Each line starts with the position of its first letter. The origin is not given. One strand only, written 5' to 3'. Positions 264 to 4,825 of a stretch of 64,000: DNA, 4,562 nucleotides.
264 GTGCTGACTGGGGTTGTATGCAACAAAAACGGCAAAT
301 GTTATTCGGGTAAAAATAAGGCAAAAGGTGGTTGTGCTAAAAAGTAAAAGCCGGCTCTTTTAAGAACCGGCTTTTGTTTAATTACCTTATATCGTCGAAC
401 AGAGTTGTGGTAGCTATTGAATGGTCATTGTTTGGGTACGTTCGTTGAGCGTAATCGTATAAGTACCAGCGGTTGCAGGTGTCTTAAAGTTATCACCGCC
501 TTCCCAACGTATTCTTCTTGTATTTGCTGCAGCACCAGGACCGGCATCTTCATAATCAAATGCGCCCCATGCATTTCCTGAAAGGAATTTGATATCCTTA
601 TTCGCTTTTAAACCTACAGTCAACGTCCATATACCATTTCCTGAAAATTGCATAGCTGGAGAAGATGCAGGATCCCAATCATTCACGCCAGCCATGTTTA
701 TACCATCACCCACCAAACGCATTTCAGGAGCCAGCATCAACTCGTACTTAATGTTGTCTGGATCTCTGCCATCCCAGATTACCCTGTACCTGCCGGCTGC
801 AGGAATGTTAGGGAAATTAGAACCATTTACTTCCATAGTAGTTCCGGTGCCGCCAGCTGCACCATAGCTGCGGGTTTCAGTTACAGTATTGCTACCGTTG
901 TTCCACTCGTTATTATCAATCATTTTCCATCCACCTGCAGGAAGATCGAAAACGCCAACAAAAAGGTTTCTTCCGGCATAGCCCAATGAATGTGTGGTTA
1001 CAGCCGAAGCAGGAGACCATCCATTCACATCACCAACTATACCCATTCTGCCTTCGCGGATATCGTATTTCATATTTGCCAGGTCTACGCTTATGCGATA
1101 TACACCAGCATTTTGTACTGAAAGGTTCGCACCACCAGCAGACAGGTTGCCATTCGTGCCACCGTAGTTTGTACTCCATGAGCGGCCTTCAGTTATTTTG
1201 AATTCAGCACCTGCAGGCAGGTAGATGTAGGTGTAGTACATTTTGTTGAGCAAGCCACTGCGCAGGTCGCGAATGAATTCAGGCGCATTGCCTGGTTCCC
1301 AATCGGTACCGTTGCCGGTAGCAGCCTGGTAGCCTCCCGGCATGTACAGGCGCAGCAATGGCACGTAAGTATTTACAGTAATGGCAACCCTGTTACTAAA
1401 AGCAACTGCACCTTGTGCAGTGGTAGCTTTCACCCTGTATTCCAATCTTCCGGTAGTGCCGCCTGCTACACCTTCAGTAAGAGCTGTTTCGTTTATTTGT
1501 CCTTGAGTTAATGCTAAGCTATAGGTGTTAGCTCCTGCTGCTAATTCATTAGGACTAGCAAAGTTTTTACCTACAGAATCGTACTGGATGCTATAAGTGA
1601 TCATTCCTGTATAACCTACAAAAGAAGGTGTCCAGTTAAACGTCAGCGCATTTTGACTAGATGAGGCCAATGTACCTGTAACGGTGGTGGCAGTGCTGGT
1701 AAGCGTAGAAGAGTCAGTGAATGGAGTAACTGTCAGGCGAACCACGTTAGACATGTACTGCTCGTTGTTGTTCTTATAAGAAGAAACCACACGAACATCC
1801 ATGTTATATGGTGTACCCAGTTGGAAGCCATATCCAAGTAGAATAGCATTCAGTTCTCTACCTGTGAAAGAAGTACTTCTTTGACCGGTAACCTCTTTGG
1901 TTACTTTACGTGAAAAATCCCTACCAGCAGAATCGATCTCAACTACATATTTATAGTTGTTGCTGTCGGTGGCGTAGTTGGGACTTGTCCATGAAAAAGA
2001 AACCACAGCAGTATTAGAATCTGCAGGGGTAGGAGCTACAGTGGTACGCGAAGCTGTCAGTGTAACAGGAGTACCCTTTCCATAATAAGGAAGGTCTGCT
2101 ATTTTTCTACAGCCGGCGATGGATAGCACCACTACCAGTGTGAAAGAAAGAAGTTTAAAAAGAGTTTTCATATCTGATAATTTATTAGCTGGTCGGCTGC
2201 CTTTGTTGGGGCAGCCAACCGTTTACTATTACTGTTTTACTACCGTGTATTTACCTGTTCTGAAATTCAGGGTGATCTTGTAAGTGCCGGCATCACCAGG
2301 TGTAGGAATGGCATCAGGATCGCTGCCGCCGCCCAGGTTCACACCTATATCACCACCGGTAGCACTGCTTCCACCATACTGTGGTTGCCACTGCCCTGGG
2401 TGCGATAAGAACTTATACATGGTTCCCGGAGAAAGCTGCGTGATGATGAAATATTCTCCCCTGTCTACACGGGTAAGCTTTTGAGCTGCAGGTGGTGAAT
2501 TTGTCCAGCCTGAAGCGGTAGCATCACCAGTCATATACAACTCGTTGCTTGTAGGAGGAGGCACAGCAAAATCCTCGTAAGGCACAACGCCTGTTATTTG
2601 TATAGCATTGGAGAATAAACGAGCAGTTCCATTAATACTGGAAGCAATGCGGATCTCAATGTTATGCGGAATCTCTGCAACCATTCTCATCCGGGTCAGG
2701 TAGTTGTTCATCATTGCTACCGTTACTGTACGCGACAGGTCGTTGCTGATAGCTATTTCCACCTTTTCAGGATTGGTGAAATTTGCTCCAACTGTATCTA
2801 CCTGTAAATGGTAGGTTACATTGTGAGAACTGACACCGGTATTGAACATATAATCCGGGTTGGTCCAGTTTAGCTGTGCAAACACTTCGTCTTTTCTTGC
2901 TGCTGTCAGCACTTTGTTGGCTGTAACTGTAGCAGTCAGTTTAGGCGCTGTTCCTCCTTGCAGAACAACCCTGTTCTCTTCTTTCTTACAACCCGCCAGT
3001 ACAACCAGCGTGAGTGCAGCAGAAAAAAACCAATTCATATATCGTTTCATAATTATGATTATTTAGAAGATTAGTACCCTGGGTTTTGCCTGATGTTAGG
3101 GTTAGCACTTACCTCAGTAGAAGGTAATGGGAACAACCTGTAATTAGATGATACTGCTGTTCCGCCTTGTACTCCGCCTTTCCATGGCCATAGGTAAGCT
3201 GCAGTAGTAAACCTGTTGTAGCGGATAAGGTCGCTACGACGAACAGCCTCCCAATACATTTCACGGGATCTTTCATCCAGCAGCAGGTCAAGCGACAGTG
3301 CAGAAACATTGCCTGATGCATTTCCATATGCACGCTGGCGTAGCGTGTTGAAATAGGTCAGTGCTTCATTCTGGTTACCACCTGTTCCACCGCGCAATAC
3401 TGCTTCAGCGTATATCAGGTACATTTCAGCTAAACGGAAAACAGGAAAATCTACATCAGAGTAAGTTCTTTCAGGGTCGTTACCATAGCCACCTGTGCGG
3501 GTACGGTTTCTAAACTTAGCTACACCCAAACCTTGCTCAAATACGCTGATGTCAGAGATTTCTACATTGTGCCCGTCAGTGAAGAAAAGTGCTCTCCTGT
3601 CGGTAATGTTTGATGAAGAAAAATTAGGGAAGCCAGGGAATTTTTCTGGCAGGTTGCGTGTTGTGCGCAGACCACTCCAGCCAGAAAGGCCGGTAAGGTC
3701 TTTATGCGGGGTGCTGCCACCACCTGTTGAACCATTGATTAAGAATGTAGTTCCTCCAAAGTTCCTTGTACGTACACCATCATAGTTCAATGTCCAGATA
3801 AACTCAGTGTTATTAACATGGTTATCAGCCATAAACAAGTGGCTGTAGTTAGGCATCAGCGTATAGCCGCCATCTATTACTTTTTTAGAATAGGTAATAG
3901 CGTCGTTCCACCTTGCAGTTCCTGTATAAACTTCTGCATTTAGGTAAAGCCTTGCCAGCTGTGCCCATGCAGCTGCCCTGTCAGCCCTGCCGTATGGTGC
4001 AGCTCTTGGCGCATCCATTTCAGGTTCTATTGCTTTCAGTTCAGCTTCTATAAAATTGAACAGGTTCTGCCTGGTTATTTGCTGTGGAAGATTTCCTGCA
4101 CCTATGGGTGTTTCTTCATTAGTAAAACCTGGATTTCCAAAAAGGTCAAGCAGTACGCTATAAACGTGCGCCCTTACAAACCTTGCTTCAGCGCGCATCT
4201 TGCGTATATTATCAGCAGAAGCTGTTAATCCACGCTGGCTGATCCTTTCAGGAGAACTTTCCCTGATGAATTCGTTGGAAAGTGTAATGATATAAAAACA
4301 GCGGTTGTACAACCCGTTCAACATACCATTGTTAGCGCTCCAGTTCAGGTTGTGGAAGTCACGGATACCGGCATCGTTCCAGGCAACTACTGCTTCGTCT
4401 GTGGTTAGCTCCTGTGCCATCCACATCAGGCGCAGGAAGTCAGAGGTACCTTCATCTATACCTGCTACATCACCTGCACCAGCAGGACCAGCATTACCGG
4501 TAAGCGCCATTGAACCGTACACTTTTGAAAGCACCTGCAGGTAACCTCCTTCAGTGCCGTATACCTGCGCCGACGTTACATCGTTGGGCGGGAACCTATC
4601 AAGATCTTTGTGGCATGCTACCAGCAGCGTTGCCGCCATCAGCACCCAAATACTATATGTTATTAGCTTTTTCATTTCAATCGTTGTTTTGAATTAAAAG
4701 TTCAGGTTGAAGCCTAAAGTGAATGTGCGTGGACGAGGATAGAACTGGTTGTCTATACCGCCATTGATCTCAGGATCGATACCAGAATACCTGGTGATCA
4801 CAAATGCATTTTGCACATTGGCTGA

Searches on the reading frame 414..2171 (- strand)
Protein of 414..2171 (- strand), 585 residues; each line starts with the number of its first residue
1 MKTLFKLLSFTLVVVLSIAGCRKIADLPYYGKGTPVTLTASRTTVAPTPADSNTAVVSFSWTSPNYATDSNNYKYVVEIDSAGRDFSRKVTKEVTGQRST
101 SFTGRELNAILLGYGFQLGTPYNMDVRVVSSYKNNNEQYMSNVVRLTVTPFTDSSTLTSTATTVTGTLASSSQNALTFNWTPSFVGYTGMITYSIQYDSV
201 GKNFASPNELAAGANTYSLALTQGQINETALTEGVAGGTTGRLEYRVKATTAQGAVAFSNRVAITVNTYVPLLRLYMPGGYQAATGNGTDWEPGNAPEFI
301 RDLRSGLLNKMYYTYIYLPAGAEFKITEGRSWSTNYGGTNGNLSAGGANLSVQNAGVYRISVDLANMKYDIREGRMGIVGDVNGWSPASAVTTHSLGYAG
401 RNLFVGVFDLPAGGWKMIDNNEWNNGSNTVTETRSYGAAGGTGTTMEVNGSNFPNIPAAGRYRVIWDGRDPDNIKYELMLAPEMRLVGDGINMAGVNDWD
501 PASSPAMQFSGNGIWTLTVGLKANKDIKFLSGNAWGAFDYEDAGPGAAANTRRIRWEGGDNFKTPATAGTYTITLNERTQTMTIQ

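Call 6: search_protein_families(library=pfam, proteins=[window:414-2171:-], max_evalue=0.01)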
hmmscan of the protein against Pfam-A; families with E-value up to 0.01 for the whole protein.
window:414-2171:- (585 aa): 4 families
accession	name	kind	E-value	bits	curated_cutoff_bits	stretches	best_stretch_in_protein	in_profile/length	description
PF14292.12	SusE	-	5.6e-35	120.2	25.2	2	29-128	7-105/106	SusE outer membrane protein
PF22058.2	X25_BaPul_like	-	1.2e-13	51.4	27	1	277-346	4-70/87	Pullulanase X25 domain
PF16411.10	SusF_SusE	-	1.7e-13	51.6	27.5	2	286-370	3-94/167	Outer membrane protein SusF_SusE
PF00686.25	CBM_20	-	0.0026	18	23.3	0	496-530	27-65/97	Starch binding domain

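Call 7: search_protein_families(library=ncbifam, proteins=[window:414-2171:-], max_evalue=0.01)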
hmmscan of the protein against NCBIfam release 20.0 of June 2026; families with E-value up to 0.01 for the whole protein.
window:414-2171:- (585 aa): 0 families

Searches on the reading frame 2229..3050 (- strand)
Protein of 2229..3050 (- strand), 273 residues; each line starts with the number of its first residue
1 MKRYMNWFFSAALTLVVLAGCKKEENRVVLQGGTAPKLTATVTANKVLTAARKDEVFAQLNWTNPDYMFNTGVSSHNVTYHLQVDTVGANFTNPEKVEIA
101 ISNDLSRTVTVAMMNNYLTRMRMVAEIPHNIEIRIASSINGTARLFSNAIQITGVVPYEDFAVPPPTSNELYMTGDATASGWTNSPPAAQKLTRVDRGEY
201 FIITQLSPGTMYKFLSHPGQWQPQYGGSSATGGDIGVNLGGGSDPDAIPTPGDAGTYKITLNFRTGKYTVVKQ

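Call 6: search_protein_families(library=pfam, proteins=[window:2229-3050:-], max_evalue=0.01)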
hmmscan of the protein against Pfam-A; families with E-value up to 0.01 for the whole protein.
window:2229-3050:- (273 aa): 2 families
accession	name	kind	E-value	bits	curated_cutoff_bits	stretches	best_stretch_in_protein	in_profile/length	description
PF14292.12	SusE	-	3.8e-17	62.8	25.2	1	24-135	2-105/106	SusE outer membrane protein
PF16411.10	SusF_SusE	-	2.2e-05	25.2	27.5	1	173-264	1-89/167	Outer membrane protein SusF_SusE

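Call 7: search_protein_families(library=ncbifam, proteins=[window:2229-3050:-], max_evalue=0.01)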
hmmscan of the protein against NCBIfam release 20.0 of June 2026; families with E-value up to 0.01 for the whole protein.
window:2229-3050:- (273 aa): 1 family
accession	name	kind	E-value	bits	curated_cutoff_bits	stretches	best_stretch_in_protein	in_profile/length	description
TIGR03516.1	ppisom_GldI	equivalog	0.0016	17.8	157.6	1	5-86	1-81/177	gliding motility-associated peptidyl-prolyl isomerase GldI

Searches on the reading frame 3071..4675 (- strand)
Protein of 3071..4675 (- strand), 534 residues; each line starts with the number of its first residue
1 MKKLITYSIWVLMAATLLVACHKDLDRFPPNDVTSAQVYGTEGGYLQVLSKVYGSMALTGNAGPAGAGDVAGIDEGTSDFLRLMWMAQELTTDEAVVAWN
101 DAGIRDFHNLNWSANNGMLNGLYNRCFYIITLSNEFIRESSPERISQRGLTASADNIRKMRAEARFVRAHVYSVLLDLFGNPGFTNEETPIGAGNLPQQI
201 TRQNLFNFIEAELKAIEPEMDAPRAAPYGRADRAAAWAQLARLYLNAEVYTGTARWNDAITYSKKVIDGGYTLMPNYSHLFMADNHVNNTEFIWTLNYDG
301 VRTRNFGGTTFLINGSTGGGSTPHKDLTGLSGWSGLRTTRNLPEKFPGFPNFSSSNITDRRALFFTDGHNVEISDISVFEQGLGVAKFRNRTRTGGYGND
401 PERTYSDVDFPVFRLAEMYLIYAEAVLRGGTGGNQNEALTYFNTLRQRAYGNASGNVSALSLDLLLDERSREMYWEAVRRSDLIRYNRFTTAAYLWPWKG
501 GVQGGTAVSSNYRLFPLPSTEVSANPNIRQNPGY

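Call 6: search_protein_families(library=pfam, proteins=[window:3071-4675:-], max_evalue=0.01)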
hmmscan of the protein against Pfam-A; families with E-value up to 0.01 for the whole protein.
window:3071-4675:- (534 aa): 2 families
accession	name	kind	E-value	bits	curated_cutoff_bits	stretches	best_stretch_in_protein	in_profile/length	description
PF07980.17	SusD_RagB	-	6.1e-29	102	23.1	1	381-534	131-297/297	SusD family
PF14322.12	SusD-like_3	-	6.5e-09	36.7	27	1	97-245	52-191/191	Starch-binding associating with outer membrane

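Call 7: search_protein_families(library=ncbifam, proteins=[window:3071-4675:-], max_evalue=0.01)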
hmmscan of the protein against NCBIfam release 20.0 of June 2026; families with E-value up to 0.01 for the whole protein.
window:3071-4675:- (534 aa): 2 families
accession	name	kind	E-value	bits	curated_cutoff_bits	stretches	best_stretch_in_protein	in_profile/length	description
NF033071.0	SusD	exception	7.6e-125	417.3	725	2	9-346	9-343/558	starch-binding outer membrane lipoprotein SusD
NF033072.0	NanU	exception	0.009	15.1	425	0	401-453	381-427/521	SusD family outer membrane lipoprotein NanU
